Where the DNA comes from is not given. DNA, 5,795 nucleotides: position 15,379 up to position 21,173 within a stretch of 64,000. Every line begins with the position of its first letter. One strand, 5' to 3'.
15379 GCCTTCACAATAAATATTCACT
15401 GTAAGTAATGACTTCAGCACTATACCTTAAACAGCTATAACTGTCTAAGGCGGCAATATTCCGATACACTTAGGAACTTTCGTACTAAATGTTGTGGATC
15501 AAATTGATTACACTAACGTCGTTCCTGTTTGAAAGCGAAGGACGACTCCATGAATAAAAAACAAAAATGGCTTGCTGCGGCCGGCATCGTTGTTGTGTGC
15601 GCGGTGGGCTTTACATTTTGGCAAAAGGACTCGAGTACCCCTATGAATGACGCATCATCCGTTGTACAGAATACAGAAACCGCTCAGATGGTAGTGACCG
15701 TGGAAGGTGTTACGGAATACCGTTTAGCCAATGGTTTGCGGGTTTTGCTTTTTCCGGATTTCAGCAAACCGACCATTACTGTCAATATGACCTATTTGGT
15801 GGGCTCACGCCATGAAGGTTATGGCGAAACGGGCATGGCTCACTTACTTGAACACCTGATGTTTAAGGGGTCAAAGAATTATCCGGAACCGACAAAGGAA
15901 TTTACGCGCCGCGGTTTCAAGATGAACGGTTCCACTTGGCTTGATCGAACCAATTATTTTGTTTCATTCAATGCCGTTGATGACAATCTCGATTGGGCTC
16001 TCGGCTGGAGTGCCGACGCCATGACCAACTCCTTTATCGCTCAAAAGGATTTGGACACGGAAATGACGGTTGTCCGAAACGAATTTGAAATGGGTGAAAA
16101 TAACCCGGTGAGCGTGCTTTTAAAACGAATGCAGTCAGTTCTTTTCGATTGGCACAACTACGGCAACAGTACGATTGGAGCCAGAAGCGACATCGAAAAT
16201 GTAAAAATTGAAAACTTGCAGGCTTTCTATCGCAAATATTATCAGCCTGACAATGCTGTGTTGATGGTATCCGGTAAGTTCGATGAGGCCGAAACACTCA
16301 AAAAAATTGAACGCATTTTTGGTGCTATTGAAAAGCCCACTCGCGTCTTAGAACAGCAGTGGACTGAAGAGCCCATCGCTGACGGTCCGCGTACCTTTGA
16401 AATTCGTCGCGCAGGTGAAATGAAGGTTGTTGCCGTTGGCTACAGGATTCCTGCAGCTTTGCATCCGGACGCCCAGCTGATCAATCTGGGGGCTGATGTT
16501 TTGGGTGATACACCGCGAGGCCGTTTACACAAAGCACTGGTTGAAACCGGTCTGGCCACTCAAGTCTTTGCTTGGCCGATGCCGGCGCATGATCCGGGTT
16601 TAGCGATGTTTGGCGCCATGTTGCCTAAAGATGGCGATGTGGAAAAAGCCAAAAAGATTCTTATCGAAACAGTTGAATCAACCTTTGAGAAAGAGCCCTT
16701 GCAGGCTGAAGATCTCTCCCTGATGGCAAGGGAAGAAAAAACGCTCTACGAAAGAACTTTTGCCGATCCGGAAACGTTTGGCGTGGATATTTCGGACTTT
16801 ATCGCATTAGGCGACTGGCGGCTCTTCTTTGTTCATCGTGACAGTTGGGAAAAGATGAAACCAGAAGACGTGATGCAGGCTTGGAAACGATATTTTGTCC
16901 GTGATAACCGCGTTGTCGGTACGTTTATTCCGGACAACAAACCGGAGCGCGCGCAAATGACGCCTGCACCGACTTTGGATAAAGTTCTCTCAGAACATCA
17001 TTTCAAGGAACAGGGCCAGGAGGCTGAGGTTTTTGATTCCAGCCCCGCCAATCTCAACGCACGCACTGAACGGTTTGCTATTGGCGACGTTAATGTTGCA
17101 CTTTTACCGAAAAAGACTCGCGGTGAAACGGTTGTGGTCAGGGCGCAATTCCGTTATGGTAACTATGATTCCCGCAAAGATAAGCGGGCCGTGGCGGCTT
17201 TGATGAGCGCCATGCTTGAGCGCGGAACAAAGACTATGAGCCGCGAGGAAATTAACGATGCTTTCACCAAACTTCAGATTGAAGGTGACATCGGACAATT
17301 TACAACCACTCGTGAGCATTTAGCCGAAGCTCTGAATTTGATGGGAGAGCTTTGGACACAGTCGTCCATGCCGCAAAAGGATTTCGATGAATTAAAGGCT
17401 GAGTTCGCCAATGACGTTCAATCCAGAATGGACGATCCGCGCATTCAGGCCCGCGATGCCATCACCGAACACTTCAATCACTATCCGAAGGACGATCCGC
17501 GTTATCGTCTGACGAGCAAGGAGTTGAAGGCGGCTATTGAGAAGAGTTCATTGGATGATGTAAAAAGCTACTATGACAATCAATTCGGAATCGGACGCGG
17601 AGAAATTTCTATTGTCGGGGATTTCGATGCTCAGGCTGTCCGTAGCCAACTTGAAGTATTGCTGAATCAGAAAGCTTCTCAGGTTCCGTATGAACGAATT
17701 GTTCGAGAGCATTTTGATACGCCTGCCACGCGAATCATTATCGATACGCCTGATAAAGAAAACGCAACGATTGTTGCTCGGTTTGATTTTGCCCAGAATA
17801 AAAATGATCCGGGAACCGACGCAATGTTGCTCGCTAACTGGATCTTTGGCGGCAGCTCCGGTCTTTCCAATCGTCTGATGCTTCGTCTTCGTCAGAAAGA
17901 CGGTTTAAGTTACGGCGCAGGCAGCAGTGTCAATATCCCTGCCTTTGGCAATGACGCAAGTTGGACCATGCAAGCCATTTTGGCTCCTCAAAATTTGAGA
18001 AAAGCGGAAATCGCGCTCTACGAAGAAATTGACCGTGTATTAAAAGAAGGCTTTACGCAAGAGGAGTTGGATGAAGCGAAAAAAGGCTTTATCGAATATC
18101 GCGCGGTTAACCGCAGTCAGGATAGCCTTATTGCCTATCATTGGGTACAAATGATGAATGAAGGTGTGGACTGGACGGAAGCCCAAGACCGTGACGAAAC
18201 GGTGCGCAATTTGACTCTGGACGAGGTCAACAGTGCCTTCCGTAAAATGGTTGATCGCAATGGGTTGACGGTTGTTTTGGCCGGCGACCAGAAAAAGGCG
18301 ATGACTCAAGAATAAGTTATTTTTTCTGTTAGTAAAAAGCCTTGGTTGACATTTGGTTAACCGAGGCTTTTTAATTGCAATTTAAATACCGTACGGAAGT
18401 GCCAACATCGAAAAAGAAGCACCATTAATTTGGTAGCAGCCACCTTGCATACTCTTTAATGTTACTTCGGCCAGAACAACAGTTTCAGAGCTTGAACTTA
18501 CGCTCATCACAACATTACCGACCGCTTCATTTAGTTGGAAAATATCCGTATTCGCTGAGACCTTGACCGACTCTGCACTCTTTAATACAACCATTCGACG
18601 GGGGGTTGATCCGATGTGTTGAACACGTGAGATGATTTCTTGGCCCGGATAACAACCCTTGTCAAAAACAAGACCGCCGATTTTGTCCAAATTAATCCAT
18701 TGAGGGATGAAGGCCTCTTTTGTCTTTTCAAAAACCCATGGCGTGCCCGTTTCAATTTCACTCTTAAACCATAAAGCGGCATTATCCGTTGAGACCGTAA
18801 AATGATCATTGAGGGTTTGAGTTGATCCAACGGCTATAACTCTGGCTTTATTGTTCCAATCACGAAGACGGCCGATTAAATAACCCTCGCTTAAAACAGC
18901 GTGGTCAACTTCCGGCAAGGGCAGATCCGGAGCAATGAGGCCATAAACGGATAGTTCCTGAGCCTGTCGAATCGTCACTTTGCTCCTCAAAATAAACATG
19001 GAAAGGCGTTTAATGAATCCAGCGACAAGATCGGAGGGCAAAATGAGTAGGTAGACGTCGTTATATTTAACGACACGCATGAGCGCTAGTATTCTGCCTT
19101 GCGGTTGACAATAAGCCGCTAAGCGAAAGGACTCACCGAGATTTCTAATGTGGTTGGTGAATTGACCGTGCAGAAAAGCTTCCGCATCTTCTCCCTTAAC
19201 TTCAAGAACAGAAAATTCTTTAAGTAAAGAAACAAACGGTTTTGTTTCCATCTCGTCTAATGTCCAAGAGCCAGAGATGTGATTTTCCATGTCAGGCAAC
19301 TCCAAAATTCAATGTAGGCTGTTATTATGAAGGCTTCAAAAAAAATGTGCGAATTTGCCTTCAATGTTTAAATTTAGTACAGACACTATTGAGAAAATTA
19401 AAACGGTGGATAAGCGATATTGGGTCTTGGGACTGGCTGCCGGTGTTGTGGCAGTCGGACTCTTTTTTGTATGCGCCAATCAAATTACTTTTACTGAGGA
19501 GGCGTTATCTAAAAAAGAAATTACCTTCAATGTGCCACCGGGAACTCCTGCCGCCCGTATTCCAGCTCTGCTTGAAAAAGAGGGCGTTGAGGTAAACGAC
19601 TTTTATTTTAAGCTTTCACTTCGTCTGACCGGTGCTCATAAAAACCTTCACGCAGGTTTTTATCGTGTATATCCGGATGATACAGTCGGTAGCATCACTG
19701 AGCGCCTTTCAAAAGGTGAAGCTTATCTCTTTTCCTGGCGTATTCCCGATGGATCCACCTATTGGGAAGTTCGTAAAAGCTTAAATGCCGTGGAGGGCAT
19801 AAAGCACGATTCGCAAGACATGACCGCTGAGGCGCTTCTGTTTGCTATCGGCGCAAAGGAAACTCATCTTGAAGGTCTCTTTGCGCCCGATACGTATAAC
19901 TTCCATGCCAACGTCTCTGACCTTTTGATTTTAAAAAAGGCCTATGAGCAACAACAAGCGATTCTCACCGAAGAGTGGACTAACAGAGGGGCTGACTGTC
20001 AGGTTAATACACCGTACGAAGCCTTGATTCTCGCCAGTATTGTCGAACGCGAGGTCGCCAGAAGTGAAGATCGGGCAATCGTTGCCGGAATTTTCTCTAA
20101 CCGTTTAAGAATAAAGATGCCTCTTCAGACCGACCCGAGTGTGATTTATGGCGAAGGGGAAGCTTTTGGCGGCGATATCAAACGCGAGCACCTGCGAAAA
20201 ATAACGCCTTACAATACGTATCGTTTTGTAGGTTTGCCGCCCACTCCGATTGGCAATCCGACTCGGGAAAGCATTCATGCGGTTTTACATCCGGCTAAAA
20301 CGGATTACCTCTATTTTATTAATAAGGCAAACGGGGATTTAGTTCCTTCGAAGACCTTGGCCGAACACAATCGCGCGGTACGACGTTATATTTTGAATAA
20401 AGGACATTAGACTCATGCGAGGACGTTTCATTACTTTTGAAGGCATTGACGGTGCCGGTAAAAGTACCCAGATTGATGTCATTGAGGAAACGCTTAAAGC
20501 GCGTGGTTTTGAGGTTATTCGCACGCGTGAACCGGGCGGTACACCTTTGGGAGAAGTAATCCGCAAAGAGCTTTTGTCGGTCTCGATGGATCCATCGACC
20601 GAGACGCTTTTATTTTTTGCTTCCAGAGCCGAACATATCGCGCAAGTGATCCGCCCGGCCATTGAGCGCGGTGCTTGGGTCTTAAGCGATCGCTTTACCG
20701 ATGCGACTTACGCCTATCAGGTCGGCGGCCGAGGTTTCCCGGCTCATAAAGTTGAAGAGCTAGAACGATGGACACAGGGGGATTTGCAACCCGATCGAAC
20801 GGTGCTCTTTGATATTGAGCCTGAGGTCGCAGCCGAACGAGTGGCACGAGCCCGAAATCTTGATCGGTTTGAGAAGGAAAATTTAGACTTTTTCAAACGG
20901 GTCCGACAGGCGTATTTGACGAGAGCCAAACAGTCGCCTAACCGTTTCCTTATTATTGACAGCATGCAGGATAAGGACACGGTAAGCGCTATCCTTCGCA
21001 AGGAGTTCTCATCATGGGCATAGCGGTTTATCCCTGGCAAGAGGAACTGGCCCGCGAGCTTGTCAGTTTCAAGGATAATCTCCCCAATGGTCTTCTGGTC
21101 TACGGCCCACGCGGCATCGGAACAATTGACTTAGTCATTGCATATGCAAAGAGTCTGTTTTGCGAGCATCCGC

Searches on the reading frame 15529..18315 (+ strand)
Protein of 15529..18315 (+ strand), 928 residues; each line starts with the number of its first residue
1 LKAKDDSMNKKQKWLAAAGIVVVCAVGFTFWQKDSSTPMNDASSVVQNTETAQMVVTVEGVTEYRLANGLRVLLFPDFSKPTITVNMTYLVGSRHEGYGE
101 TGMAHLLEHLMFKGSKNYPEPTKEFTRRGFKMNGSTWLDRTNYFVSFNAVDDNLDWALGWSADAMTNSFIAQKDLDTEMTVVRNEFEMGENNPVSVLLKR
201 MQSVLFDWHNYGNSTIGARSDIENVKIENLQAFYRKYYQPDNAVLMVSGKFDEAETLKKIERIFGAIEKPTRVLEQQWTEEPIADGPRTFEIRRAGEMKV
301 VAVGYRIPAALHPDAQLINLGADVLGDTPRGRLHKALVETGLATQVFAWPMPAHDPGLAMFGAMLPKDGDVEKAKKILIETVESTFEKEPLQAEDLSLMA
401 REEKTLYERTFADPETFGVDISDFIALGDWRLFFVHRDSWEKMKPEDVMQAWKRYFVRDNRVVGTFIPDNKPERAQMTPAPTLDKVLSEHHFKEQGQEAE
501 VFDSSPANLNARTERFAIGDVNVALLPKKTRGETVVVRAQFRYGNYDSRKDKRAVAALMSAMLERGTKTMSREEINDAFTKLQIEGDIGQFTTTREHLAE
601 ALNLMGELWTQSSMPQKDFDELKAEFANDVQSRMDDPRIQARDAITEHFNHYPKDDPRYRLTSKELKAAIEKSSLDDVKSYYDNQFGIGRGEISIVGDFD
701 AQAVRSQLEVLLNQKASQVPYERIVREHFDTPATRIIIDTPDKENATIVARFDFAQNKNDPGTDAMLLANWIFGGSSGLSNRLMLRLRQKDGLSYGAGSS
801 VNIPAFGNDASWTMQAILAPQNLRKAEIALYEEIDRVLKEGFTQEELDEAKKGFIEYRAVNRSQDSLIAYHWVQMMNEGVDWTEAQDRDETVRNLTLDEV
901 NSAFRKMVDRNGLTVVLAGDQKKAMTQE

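Call 53: search_protein_families(library=pfam, proteins=[window:15529-18315:+], max_evalue=0.00001)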
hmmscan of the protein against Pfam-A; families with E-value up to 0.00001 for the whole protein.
window:15529-18315:+ (928 aa): 2 families
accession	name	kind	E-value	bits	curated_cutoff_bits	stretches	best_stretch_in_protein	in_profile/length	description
PF05193.26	Peptidase_M16_C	-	1.4e-52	178.6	23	2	225-396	2-174/181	Peptidase M16 inactive domain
PF00675.25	Peptidase_M16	-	7.7e-22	78.2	22.3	1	77-218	7-148/149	Insulinase (Peptidase family M16)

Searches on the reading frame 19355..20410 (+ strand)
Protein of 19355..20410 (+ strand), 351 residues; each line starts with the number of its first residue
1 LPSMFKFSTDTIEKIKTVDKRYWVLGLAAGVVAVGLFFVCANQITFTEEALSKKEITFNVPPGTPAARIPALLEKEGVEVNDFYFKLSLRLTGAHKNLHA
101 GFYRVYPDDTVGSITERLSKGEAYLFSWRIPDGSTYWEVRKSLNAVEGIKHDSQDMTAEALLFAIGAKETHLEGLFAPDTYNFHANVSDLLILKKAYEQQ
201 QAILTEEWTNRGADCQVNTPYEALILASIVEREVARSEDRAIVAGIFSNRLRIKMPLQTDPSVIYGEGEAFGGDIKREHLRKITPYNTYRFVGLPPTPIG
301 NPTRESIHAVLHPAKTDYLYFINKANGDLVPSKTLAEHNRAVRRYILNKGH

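Call 52: search_protein_families(library=pfam, proteins=[window:19355-20410:+], max_evalue=0.00001)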
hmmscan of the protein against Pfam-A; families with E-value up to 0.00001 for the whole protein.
window:19355-20410:+ (351 aa): 1 family
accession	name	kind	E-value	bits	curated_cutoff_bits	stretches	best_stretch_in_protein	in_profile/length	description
PF02618.21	YceG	-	2.9e-75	253.7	32.4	1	58-344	1-275/275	YceG-like family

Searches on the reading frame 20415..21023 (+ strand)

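Call 84: search_protein_families(library=pfam, proteins=[window:20415-21023:+], max_evalue=0.00001)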
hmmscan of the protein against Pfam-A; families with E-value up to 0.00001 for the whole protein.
window:20415-21023:+ (202 aa): 2 families
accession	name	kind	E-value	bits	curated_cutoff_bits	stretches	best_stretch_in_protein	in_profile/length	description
PF02223.23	Thymidylate_kin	-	9.6e-50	169.3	27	1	8-190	1-181/185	Thymidylate kinase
PF13207.12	AAA_17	-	8.4e-07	29.8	27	0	10-155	2-130/136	AAA domain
